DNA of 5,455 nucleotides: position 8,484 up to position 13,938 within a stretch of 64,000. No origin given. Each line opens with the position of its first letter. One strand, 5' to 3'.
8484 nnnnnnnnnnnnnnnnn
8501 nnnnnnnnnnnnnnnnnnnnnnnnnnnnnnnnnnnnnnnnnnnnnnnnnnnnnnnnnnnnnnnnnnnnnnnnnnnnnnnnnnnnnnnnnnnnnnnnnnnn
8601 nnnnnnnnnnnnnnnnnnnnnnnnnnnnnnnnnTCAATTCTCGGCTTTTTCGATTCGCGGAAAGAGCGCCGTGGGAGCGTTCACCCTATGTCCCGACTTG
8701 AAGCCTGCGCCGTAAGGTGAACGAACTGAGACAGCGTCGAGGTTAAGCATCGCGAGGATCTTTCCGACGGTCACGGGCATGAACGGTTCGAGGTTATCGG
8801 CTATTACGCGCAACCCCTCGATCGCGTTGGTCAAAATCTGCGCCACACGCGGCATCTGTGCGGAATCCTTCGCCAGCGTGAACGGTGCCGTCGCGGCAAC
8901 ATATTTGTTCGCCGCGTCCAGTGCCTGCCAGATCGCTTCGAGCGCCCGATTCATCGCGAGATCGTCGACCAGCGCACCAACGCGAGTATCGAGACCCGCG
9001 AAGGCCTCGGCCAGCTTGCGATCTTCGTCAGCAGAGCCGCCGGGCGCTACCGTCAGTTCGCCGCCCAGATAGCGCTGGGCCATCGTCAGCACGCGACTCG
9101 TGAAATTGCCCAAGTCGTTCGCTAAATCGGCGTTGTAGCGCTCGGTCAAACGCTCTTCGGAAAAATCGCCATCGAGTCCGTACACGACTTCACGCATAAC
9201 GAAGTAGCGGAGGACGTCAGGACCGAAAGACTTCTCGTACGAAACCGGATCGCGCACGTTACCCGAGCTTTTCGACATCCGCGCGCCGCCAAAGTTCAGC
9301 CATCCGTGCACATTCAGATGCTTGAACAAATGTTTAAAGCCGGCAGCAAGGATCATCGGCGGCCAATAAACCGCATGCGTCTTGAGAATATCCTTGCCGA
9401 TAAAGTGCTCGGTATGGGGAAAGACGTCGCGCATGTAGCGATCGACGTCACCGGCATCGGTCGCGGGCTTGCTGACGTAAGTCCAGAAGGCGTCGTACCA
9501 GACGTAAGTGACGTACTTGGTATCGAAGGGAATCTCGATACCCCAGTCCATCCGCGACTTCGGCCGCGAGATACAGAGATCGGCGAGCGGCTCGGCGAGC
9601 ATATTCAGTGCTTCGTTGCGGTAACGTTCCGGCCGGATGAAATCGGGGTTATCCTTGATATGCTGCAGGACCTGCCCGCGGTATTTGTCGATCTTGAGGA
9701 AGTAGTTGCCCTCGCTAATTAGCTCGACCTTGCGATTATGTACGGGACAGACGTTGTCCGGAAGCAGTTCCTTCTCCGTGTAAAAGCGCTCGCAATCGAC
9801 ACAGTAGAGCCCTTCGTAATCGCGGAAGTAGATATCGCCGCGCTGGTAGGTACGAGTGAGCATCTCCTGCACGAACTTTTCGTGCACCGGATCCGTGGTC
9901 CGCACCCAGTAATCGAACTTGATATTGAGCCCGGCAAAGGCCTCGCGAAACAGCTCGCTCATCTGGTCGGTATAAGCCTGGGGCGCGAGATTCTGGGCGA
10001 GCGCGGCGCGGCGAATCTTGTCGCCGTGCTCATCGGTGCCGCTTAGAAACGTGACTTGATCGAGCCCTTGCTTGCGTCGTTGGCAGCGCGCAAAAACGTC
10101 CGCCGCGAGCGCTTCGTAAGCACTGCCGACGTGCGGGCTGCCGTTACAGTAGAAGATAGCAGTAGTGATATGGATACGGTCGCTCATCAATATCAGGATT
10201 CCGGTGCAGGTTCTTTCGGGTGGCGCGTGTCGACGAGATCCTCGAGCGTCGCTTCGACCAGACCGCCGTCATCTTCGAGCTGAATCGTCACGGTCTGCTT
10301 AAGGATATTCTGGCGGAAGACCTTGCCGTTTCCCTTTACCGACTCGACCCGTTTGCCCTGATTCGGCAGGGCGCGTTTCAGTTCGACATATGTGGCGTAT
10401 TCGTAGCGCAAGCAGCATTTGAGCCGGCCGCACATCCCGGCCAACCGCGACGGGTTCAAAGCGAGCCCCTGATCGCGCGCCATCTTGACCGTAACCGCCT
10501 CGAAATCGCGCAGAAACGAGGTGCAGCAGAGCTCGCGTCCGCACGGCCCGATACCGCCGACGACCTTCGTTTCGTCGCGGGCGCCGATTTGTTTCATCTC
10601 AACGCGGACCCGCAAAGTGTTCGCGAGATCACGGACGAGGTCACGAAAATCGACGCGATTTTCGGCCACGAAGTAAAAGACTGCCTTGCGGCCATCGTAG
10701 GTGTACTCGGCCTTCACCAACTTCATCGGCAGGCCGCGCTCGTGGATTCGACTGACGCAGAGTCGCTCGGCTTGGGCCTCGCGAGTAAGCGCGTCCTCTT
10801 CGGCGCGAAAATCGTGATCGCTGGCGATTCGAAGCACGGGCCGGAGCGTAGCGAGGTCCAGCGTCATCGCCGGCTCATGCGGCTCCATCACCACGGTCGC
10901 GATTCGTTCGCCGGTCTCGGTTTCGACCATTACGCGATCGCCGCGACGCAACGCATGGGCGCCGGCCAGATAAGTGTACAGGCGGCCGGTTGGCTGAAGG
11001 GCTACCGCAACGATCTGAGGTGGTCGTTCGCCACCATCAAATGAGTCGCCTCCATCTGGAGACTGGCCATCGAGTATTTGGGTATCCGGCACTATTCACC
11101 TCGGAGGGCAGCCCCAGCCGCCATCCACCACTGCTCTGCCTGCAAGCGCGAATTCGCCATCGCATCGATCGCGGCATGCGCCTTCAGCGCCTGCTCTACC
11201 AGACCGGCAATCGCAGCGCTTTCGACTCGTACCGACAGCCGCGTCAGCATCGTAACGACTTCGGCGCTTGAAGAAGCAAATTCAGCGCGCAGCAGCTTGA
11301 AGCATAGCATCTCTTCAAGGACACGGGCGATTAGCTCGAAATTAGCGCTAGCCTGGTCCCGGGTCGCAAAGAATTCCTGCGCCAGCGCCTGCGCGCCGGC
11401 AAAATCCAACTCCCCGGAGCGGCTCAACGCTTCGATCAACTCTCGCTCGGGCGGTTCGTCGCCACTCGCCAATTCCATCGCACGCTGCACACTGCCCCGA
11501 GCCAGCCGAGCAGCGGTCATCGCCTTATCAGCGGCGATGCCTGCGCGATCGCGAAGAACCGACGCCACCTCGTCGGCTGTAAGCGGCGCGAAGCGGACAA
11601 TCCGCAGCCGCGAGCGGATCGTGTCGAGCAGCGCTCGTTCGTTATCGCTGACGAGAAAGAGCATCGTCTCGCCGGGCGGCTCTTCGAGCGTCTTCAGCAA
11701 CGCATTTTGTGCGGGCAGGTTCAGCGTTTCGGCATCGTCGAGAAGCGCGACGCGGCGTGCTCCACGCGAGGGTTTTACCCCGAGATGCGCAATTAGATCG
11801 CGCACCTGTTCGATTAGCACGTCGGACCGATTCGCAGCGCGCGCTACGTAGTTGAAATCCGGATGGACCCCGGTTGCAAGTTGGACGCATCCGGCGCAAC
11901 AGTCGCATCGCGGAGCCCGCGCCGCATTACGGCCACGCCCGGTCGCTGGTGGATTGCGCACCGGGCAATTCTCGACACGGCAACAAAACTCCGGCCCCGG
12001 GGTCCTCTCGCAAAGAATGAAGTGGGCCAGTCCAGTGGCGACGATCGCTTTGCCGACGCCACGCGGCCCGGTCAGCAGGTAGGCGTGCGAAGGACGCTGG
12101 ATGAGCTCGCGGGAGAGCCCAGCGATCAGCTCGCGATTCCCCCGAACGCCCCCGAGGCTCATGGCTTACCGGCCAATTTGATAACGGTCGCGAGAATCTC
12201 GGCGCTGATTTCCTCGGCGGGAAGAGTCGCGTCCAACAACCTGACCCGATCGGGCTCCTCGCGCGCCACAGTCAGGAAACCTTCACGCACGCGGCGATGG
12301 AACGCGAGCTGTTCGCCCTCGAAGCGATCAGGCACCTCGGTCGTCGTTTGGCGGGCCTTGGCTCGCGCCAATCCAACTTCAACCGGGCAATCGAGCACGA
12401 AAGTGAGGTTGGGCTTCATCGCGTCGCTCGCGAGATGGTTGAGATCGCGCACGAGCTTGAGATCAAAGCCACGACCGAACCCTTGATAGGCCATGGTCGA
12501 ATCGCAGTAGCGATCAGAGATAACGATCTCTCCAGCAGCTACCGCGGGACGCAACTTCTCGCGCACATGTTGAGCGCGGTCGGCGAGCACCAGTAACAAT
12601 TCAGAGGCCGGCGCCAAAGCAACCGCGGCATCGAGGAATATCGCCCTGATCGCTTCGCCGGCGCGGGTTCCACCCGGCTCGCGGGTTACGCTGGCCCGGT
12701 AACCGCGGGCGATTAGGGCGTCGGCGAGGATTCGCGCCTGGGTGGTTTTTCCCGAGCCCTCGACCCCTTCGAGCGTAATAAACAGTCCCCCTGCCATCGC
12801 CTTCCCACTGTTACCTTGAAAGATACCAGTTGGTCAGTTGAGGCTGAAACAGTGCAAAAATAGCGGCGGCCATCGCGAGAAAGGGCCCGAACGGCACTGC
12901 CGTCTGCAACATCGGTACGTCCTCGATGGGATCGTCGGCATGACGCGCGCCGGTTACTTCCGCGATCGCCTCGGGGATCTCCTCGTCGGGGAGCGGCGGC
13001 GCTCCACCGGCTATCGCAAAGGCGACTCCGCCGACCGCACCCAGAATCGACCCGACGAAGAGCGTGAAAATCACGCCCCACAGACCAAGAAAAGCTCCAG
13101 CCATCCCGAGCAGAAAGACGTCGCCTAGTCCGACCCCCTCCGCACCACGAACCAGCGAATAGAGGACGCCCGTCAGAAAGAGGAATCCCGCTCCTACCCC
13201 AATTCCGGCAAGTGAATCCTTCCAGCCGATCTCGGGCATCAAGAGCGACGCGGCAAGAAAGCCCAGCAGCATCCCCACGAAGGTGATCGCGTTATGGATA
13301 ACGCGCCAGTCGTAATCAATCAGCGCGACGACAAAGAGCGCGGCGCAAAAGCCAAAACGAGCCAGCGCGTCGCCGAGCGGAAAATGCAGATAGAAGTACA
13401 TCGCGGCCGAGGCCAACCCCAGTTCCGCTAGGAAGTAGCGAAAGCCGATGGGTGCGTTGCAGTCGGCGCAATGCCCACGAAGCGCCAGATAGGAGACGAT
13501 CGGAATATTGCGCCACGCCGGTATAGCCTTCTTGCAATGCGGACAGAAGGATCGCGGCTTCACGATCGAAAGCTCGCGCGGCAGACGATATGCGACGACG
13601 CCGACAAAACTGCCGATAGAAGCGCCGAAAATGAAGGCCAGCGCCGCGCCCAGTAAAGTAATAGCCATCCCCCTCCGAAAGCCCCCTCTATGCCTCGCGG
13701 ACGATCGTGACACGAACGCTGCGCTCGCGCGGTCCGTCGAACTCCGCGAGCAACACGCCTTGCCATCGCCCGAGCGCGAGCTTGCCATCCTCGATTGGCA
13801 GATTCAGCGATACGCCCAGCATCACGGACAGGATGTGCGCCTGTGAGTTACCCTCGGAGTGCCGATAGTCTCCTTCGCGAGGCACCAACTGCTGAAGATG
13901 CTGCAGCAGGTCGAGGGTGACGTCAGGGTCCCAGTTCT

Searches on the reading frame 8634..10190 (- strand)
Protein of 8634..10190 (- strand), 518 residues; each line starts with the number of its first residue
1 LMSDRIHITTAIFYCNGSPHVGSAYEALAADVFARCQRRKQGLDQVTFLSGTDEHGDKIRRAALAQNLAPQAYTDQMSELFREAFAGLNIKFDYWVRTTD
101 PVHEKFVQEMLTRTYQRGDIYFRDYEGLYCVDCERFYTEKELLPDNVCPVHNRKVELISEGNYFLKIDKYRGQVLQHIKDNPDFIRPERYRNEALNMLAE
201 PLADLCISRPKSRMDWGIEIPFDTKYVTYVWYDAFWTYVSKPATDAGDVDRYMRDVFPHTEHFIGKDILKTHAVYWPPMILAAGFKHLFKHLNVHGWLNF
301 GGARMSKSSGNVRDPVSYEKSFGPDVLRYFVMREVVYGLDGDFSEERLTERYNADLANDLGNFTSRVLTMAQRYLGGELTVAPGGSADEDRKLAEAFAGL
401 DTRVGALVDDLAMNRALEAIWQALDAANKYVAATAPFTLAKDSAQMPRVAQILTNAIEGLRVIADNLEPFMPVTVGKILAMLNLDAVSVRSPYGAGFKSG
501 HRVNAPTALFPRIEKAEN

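Call 13: search_protein_families(library=pfam, proteins=[window:8634-10190:-], max_evalue=0.00001)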
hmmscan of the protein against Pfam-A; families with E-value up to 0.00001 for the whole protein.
window:8634-10190:- (518 aa): 4 families
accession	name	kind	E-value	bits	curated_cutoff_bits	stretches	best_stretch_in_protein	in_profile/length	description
PF09334.17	tRNA-synt_1g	-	4.6e-89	299.4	20.1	2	143-368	164-391/391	tRNA synthetases class I (M)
PF00133.28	tRNA-synt_1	-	1.4e-15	57.4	22.7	1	14-222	33-245/414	tRNA synthetases class I (I, L, M and V)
PF01406.26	tRNA-synt_1e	-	1.9e-10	41.1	27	0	18-124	22-125/301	tRNA synthetases class I (C) catalytic domain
PF19303.5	Anticodon_3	-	6.2e-06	26.6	23.5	0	388-517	9-139/152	Anticodon binding domain of methionyl tRNA ligase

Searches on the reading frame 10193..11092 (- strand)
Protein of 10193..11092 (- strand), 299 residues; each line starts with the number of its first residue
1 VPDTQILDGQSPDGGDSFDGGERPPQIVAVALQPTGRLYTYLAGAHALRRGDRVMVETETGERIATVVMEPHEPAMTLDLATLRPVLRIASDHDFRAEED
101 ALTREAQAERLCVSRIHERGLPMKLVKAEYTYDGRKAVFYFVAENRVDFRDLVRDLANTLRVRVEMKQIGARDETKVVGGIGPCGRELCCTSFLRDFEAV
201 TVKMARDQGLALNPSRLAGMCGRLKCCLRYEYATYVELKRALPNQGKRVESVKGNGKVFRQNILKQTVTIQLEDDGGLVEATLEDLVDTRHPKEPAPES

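Call 13: search_protein_families(library=pfam, proteins=[window:10193-11092:-], max_evalue=0.00001)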
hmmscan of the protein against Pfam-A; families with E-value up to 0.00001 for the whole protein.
window:10193-11092:- (299 aa): 1 family
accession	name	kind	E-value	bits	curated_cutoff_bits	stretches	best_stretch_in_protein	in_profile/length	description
PF04468.17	PSP1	-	4.6e-30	104.2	27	1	85-169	2-86/86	PSP1 C-terminal conserved region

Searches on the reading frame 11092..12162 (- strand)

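Call 13: search_protein_families(library=pfam, proteins=[window:11092-12162:-], max_evalue=0.00001)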
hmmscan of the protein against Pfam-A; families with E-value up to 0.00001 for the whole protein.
window:11092-12162:- (356 aa): 1 family
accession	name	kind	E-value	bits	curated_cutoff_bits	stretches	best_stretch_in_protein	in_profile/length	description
PF13177.12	DNA_pol3_delta2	-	5.9e-38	130.8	27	1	83-194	51-160/161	DNA polymerase III, delta subunit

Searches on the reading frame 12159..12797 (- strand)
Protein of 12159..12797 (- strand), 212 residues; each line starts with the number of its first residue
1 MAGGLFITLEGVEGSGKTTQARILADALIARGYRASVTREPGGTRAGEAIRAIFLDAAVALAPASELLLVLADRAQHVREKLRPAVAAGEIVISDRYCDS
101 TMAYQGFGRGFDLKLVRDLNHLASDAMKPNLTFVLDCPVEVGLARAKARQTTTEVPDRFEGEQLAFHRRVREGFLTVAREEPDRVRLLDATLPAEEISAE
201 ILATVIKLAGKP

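Call 13: search_protein_families(library=pfam, proteins=[window:12159-12797:-], max_evalue=0.00001)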
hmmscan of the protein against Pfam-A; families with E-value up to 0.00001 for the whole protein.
window:12159-12797:- (212 aa): 2 families
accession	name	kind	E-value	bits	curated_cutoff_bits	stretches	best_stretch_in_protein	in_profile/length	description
PF02223.23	Thymidylate_kin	-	2e-50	171.5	27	1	9-201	1-185/185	Thymidylate kinase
PF13521.12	AAA_28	-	2.7e-06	28.1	27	1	7-153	2-132/164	AAA domain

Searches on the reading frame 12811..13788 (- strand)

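Call 13: search_protein_families(library=pfam, proteins=[window:12811-13788:-], max_evalue=0.00001)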
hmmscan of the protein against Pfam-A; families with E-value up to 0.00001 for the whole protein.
window:12811-13788:- (325 aa): 2 families
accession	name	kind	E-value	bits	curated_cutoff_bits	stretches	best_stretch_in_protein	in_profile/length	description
PF06750.18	A24_N_bact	-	3.3e-29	101.2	23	1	53-136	1-84/84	Bacterial Peptidase A24 N-terminal domain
PF01478.23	Peptidase_A24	-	5.2e-15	56.2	26.5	1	147-254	3-103/104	Type IV leader peptidase family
